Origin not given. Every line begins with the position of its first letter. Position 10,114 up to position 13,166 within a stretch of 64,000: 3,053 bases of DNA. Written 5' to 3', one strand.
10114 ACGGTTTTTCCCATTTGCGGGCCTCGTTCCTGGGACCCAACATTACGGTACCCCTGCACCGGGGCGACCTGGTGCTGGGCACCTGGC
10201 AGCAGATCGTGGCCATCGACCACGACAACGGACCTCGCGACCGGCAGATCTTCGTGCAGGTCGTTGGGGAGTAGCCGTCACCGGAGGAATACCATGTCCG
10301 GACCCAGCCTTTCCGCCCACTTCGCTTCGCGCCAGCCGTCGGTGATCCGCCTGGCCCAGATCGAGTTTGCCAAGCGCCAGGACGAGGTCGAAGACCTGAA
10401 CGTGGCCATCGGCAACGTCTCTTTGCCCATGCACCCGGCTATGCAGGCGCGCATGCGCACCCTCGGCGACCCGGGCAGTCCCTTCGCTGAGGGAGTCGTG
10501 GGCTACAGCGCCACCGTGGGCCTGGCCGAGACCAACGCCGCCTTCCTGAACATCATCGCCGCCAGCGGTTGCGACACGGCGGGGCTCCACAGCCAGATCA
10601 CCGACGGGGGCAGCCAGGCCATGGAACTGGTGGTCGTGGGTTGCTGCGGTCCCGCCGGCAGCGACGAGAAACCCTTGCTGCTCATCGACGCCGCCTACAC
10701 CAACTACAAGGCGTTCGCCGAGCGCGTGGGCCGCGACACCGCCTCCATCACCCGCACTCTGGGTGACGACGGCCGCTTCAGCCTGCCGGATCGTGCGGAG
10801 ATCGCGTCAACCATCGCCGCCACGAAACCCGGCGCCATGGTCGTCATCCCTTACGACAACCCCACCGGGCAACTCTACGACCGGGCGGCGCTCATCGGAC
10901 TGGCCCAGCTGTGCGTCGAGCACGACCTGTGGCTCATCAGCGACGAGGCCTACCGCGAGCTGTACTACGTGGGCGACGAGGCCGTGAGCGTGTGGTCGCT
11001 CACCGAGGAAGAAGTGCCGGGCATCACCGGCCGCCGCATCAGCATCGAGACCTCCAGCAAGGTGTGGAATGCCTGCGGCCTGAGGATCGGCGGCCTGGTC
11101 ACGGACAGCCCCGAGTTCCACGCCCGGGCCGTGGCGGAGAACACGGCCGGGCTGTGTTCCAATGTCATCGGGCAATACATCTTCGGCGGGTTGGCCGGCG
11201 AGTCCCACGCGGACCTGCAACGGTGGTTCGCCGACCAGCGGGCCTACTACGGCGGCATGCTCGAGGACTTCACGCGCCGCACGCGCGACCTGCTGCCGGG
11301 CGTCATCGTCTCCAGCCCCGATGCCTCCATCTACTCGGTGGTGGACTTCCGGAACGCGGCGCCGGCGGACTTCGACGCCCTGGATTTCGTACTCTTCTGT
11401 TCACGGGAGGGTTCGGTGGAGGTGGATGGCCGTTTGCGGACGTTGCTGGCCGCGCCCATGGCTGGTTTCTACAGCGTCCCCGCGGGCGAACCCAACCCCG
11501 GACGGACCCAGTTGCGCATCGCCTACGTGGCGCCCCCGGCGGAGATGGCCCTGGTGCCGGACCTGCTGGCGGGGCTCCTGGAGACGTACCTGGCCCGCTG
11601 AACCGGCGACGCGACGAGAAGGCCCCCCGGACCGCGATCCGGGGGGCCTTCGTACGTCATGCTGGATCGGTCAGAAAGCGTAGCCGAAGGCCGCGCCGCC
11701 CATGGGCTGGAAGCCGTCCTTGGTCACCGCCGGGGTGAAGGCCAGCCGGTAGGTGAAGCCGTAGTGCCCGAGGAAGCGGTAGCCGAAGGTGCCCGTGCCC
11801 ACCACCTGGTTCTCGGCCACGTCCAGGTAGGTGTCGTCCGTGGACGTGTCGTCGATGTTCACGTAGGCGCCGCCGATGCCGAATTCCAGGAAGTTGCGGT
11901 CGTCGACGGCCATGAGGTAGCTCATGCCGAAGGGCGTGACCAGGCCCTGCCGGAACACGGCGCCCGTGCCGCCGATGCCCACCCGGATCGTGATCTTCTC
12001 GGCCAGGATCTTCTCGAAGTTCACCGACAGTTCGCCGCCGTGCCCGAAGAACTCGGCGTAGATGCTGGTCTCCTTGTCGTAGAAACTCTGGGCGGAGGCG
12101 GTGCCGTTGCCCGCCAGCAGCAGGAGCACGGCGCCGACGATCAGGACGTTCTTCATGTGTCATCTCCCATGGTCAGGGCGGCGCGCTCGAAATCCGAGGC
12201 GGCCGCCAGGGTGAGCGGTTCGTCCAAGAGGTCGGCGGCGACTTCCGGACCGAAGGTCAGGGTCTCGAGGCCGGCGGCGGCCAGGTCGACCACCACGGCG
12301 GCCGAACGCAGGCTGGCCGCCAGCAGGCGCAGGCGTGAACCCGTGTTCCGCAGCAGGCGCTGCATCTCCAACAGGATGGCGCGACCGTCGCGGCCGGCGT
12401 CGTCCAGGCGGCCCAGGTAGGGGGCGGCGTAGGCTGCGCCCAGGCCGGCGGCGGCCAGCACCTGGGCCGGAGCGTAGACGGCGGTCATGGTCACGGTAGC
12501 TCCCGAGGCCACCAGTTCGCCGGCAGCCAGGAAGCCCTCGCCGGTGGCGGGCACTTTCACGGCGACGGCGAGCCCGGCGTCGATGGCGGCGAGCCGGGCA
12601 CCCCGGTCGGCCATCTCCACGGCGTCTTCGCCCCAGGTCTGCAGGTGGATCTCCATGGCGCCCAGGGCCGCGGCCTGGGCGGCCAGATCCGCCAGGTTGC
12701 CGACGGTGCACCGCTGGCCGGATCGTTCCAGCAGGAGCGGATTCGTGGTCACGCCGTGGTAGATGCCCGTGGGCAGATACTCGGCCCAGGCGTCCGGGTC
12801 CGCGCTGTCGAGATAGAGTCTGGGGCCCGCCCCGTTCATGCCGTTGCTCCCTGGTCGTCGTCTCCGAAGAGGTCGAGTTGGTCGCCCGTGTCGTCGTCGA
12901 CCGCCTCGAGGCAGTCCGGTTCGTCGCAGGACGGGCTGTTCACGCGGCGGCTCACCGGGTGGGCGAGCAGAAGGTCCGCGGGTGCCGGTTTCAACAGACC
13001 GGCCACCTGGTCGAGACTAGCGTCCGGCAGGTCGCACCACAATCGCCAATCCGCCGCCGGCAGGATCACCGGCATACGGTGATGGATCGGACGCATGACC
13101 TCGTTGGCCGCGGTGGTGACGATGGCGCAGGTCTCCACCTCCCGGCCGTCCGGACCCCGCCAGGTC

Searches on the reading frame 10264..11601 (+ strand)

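Call 18: search_protein_families(library=pfam, proteins=[window:10264-11601:+], max_evalue=0.0001)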
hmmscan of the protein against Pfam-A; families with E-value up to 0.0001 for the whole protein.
window:10264-11601:+ (445 aa): 1 family
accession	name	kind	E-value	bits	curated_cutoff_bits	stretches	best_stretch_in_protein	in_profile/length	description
PF00155.27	Aminotran_1_2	-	1.4e-16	61.1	19.7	1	116-368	74-317/361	Aminotransferase class I and II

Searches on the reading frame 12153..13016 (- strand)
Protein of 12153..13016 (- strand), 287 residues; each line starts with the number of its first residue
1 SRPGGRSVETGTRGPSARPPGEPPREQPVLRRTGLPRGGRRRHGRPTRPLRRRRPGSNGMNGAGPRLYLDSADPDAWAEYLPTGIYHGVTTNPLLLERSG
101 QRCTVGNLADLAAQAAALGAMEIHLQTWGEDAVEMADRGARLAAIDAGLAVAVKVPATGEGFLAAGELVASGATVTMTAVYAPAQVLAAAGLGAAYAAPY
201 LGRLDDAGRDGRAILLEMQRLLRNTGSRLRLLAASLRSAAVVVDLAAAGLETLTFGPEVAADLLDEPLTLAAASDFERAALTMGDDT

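Call 18: search_protein_families(library=pfam, proteins=[window:12153-13016:-], max_evalue=0.0001)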
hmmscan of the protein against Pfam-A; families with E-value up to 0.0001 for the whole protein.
window:12153-13016:- (287 aa): 1 family
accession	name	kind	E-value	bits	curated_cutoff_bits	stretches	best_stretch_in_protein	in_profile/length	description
PF00923.25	TAL_FSA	-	2.2e-30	106.4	27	1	67-270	1-239/285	Transaldolase/Fructose-6-phosphate aldolase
